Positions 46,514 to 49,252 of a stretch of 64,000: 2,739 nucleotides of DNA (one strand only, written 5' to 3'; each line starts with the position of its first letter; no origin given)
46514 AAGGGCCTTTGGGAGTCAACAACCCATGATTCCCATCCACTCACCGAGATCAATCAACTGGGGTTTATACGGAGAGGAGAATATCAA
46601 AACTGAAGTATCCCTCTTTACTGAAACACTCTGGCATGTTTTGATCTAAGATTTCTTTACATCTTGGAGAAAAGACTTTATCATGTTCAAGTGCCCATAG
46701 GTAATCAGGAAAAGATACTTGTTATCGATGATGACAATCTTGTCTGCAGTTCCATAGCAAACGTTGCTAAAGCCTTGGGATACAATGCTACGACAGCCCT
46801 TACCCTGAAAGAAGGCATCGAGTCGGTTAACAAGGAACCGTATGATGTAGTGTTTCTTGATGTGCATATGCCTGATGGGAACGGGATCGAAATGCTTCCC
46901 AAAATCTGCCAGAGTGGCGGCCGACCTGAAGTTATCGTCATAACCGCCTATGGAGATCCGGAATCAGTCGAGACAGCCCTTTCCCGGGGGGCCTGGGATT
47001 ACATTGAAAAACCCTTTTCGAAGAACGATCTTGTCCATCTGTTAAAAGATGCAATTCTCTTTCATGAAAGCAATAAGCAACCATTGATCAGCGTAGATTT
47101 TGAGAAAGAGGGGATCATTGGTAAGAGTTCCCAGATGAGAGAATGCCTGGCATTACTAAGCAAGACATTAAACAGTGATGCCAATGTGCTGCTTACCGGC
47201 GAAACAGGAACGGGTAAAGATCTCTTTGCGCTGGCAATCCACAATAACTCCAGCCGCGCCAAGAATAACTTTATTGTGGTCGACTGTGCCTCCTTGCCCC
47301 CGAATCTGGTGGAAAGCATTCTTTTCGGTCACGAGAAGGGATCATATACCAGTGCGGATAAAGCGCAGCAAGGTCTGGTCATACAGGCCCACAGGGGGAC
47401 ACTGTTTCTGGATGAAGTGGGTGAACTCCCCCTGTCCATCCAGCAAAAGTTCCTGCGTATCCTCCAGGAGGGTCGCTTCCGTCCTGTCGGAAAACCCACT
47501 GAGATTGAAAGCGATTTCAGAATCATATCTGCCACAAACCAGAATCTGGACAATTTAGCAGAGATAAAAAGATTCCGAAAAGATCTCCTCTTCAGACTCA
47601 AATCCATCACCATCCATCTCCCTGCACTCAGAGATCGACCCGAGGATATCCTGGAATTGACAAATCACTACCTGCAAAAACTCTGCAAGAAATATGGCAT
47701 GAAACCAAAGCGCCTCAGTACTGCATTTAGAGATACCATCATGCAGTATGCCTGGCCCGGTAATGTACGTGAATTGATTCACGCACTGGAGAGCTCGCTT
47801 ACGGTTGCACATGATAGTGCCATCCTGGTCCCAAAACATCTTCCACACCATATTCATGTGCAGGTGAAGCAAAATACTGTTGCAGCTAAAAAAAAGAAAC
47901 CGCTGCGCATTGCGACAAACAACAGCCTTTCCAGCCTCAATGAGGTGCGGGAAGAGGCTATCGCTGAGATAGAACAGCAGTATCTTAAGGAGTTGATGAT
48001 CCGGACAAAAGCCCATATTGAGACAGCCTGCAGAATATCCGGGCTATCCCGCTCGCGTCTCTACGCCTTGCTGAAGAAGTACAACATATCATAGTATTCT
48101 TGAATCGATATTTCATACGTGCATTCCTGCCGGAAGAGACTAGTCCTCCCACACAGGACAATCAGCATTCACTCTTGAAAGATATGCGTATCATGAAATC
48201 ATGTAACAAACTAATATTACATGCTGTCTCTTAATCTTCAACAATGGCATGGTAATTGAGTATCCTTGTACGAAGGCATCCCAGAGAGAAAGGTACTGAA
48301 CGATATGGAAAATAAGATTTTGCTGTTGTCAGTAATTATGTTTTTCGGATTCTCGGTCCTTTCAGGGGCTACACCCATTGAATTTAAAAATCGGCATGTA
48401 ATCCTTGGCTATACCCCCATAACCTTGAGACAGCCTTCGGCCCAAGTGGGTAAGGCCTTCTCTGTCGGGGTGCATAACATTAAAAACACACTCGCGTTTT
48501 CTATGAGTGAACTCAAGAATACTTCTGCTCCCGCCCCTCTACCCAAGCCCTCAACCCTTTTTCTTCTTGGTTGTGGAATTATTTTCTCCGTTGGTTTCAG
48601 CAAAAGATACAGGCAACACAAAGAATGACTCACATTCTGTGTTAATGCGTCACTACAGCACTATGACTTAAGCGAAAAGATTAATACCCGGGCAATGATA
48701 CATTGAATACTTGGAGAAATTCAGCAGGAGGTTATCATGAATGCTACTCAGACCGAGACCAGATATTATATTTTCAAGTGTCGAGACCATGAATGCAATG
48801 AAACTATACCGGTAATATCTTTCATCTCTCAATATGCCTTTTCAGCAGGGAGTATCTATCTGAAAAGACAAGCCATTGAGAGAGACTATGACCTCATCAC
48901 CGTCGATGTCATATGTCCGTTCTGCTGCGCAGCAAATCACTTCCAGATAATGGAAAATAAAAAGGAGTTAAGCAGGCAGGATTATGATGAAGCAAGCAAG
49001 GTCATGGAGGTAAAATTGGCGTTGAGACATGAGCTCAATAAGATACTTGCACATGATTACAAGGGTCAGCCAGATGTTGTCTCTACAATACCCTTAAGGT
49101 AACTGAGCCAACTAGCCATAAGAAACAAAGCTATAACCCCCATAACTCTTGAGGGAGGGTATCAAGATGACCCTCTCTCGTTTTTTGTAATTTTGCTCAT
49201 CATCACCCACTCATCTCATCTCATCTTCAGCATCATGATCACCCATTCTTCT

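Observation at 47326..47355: Sigma-54 activator whose GAFTGA sigma-54-contact loop is replaced by GSYTSA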

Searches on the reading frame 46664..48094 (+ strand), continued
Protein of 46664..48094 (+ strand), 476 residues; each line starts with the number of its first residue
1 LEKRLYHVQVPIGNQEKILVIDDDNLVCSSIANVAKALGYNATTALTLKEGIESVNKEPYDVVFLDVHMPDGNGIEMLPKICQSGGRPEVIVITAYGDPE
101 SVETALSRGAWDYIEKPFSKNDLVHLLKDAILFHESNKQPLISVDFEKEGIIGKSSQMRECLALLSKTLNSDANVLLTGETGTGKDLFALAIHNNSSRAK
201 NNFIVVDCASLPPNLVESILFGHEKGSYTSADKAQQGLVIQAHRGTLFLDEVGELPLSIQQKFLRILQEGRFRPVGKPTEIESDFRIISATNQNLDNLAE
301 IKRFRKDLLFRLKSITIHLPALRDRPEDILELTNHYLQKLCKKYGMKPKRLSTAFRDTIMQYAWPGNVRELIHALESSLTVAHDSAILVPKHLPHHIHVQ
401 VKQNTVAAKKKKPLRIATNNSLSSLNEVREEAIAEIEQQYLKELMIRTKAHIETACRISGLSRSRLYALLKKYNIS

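Call 9: find_encoding_contigs(protein=P0015, flank=6000, max_places=2)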
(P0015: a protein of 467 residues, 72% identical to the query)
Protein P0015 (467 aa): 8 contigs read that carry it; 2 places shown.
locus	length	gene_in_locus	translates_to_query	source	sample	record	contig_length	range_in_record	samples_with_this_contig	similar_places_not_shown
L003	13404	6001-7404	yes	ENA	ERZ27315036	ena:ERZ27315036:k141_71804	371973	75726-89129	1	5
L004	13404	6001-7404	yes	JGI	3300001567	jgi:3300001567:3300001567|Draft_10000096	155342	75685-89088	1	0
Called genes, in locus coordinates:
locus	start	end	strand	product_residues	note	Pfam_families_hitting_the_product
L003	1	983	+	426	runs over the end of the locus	PF02844:GARS_N, PF01071:GARS_A, PF02843:GARS_C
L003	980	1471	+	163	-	PF00731:AIRC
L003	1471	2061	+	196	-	PF01300:Sua5_yciO_yrdC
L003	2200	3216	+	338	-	PF04055:Radical_SAM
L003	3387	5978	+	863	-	PF00072:Response_reg, PF08448:PAS_4, PF00989:PAS, PF13426:PAS_9, PF02518:HATPase_c, PF00072:Response_reg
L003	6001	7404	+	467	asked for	PF00072:Response_reg, PF07724:AAA_2 (faint), PF00158:Sigma54_activat, PF14532:Sigma54_activ_2, PF07728:AAA_5 (weak), PF01078:Mg_chelatase (weak), PF25601:AAA_lid_14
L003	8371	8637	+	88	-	-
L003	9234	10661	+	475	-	PF13654:AAA_32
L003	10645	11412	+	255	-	PF00140:Sigma70_r1_2, PF04542:Sigma70_r2, PF04545:Sigma70_r4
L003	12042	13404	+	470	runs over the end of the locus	PF00006:ATP-synt_ab, PF22919:ATP-synt_VA_C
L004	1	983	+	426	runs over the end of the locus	PF02844:GARS_N, PF01071:GARS_A, PF02843:GARS_C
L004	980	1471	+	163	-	PF00731:AIRC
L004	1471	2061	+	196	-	PF01300:Sua5_yciO_yrdC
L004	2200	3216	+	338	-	PF04055:Radical_SAM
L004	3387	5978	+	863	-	PF00072:Response_reg, PF08448:PAS_4, PF00989:PAS, PF13426:PAS_9, PF02518:HATPase_c, PF00072:Response_reg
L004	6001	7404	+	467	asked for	PF00072:Response_reg, PF07724:AAA_2 (faint), PF00158:Sigma54_activat, PF14532:Sigma54_activ_2, PF07728:AAA_5 (weak), PF01078:Mg_chelatase (weak), PF25601:AAA_lid_14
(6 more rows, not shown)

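Call 12: find_related_loci(query=window:46691-48091:+, collection=genome_contigs, flank=8000)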
Query window:46691-48091:+ (467 aa) in genome_contigs; peptide patterns used: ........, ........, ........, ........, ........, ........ (x = any residue, [..] = any of these).
177 stretches matched a pattern; 51 encode a relative of the query (tblastn E <= 1e-3); 51 distinct loci.
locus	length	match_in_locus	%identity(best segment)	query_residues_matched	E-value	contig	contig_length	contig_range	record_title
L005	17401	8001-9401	97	1-467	0e+0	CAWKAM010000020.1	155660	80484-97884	MAG: uncultured delta proteobacterium isolate MFD03726.bin.1.124 genome assembly, contig: contig_31479, whole genome sho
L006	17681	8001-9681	72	1-467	0e+0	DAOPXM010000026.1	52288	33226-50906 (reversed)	MAG TPA_asm: Deltaproteobacteria bacterium isolate AMR_MDS_1340 NODE_591_length_52288_cov_24.827121, whole genome shotgu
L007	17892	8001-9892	73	6-467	0e+0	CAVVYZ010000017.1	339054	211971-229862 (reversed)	MAG: uncultured delta proteobacterium isolate MFD03899.bin.2.22 genome assembly, contig: contig_45409, whole genome shot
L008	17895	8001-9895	72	6-467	0e+0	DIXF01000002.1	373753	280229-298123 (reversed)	MAG TPA_asm: Syntrophaceae bacterium UBA6087 UBA6087_contig_633, whole genome shotgun sequence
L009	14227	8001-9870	71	1-467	0e+0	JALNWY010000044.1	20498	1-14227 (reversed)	MAG: Deltaproteobacteria bacterium isolate SO_2016_LW2 bin 6 scaffold04804_LW138R_2016, whole genome shotgun sequence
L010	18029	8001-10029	71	3-467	0e+0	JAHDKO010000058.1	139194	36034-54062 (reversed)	MAG: Deltaproteobacteria bacterium isolate LM3-B1m k141_25285, whole genome shotgun sequence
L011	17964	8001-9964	72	5-467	0e+0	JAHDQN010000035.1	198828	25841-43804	MAG: Deltaproteobacteria bacterium isolate SM3-B3m k141_3020, whole genome shotgun sequence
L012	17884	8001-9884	71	3-467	0e+0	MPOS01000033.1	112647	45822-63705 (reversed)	MAG: Deltaproteobacteria bacterium Phox-21 k99_17845, whole genome shotgun sequence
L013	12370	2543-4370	70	3-467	0e+0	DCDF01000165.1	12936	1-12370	MAG TPA_asm: Syntrophaceae bacterium UBA1062 UBA1062_contig_763, whole genome shotgun sequence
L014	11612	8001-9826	70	3-467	0e+0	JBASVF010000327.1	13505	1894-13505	MAG: Desulfomonilia bacterium isolate MFD13470_ilm_asm_bin26 k127_46159, whole genome shotgun sequence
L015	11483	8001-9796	70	3-467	0e+0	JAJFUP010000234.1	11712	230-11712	MAG: Deltaproteobacteria bacterium isolate bin.476 k141_427596, whole genome shotgun sequence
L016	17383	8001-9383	65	9-467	0e+0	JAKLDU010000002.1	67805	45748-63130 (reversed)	MAG: Deltaproteobacteria bacterium isolate RA.bin117 RA.bin117_2, whole genome shotgun sequence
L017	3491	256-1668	63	3-467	0e+0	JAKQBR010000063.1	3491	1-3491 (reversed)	MAG: Deltaproteobacteria bacterium isolate USCA_metabat.134_sub k141_884832, whole genome shotgun sequence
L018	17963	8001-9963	71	5-467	0e+0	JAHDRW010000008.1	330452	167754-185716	MAG: Deltaproteobacteria bacterium isolate SV3-B1.1 k141_6148, whole genome shotgun sequence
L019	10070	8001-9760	59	5-467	0e+0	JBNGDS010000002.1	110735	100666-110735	MAG: Desulfomonilia bacterium isolate E05-038 bin56.fa-2, whole genome shotgun sequence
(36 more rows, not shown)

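Call 35: search_solved_structures(query=window:46691-48091:+, show_alignments=2, max_evalue=1e-30)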
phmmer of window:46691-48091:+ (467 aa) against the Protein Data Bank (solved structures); distinct sequences matched with E-value up to 1e-30: 35.
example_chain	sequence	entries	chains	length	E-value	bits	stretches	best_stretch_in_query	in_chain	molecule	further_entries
3dzd_A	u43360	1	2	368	6.1e-78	265.7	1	8-373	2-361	Transcriptional regulator (NtrC family)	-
4l4u_A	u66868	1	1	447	2.5e-74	253.7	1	2-371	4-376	Transcriptional regulator (NtrC family)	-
1ny5_A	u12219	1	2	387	6e-73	249.2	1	9-371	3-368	transcriptional regulator (NtrC family)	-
5ep0_A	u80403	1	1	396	4.4e-66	226.6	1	6-389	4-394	Putative repressor protein luxO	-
5m7n_A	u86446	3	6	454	1.8e-57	198.2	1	8-462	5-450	Nitrogen assimilation regulatory protein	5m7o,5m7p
4ly6_A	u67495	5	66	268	1.4e-56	195.3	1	135-371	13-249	Transcriptional regulator (NtrC family)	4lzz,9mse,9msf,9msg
1ny6_A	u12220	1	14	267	1.5e-56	195.2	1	135-371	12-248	transcriptional regulator (NtrC family)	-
3m0e_A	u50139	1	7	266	1e-55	192.4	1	135-371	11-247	Transcriptional regulator (NtrC family)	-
9qq6_C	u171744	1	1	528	7e-55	189.7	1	141-378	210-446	Nif-specific regulatory protein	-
26jl_A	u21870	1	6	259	1.2e-54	188.9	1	142-386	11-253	Flagellar regulatory protein A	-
8p53_C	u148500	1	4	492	6.2e-53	183.3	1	6-413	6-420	Transcriptional regulator FleQ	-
1ojl_A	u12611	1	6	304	1.8e-52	181.7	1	142-373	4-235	TRANSCRIPTIONAL REGULATORY PROTEIN ZRAR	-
6iy8_A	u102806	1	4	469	2.5e-52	181.3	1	143-373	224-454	Positive regulator CapR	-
8pb9_D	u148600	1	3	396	3.8e-52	180.7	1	6-386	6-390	Transcriptional regulator FleQ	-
4qhs_A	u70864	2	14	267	1.5e-51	178.7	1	148-376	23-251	Flagellar regulatory protein C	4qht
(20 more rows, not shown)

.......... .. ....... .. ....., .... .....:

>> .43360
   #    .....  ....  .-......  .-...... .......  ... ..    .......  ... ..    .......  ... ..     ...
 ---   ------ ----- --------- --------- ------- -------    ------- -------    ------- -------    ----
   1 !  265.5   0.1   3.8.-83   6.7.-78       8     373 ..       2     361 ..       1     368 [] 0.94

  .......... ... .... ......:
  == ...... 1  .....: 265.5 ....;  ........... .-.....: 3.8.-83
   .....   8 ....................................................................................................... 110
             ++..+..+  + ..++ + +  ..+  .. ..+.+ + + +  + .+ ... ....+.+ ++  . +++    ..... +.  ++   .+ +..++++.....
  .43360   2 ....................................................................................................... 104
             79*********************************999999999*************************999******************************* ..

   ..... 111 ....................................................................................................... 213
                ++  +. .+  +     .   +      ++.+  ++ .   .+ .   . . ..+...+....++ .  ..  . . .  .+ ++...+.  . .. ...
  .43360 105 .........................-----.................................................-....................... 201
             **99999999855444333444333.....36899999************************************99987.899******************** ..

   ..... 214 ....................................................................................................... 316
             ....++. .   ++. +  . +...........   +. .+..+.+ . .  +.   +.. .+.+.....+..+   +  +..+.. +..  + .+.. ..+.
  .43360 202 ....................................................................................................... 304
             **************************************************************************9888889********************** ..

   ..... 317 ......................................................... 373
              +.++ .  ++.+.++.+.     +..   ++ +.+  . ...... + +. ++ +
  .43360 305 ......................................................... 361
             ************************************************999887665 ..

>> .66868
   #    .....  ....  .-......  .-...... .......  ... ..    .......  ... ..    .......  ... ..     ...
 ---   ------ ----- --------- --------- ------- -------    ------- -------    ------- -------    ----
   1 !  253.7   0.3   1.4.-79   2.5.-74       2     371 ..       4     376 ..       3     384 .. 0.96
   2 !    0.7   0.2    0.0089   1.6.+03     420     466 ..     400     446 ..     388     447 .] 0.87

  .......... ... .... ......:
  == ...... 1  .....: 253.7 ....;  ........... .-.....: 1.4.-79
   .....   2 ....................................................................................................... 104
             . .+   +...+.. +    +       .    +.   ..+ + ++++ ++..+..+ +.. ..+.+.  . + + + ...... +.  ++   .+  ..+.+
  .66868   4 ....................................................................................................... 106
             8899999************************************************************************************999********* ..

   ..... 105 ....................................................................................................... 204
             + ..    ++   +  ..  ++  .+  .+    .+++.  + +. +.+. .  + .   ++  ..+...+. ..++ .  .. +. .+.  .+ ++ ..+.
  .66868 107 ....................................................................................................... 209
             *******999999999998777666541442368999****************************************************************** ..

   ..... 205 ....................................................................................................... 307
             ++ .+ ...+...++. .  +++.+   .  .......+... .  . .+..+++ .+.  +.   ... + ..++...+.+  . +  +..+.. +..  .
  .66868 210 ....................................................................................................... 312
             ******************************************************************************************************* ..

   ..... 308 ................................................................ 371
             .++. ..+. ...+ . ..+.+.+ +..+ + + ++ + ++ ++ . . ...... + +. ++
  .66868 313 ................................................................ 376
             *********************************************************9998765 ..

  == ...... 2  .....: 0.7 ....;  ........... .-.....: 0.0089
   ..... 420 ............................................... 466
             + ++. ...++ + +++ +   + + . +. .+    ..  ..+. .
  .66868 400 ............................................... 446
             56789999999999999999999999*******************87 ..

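Call 45: search_protein_families(library=pfam, proteins=[L008:10320-10628:+, L008:9665-9907:+, L008:10871-12652:+], max_evalue=0.1)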
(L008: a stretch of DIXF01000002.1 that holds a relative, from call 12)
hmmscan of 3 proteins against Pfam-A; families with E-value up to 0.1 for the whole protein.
L008:10320-10628:+ (102 aa): 0 families

L008:9665-9907:+ (80 aa): 2 families
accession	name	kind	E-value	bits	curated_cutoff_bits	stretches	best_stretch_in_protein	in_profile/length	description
PF02954.25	HTH_8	-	0.0013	18.9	22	1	35-68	3-36/42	Bacterial regulatory protein, Fis family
PF12728.13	HTH_17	-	0.047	14.4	27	1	53-76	4-27/51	Helix-turn-helix domain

L008:10871-12652:+ (593 aa): 2 families
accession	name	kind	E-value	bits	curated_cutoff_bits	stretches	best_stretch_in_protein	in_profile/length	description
PF13654.12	AAA_32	-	4.4e-23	82.2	21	1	327-450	2-124/133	LonB-like, AAA domain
PF20437.3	LonC_helical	-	1.8e-10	41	24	1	95-128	1-34/34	Lon-like LonC helical domain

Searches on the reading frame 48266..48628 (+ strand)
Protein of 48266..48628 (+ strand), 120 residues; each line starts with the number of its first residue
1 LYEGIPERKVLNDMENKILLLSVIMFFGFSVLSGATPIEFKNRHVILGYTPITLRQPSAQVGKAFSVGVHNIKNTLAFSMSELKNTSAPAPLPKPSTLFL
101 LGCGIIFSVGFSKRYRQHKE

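Call 3: search_protein_families(library=ncbifam, proteins=[window:48266-48628:+], max_evalue=0.01)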
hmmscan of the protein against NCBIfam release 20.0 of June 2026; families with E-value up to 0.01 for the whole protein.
window:48266-48628:+ (120 aa): 1 family
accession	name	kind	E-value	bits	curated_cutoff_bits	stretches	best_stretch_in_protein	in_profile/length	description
NF041538.1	PEP_EDSA_1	subfamily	0.0046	16.6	100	1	63-114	254-305/307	EDSAP-1 family PEP-CTERM protein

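Call 4: search_protein_families(library=pfam, proteins=[window:48266-48628:+], max_evalue=0.01)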
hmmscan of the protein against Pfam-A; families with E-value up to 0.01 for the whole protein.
window:48266-48628:+ (120 aa): 0 families

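Call 45: search_protein_families(library=pfam, proteins=[window:48305-48628:+], max_evalue=0.1)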
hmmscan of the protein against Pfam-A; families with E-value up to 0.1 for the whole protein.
window:48305-48628:+ (107 aa): 0 families

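Call 54: search_protein_families(library=ncbifam, proteins=[window:48305-48628:+], max_evalue=5)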
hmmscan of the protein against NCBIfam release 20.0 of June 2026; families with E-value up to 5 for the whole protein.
window:48305-48628:+ (107 aa): 2 families
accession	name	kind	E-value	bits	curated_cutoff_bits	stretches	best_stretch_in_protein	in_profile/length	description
NF041538.1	PEP_EDSA_1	subfamily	0.0035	17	100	1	50-101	254-305/307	EDSAP-1 family PEP-CTERM protein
TIGR02459.1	CbtB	hypoth_equivalog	0.46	11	64.4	1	85-100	25-40/60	cobalt transporter subunit CbtB (proposed)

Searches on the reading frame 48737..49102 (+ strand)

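Call 3: search_protein_families(library=ncbifam, proteins=[window:48737-49102:+], max_evalue=0.01)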
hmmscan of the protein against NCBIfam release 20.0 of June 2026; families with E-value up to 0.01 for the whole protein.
window:48737-49102:+ (121 aa): 0 families

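Call 4: search_protein_families(library=pfam, proteins=[window:48737-49102:+], max_evalue=0.01)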
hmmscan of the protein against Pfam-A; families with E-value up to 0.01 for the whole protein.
window:48737-49102:+ (121 aa): 0 families

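Call 54: search_protein_families(library=ncbifam, proteins=[window:48737-49102:+], max_evalue=5)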
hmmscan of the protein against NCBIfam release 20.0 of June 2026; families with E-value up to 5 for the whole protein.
window:48737-49102:+ (121 aa): 1 family
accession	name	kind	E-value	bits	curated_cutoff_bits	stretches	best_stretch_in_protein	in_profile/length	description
TIGR00817.1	tpt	subfamily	0.12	11.9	317.9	1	27-95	149-220/302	Tpt phosphate/phosphoenolpyruvate translocator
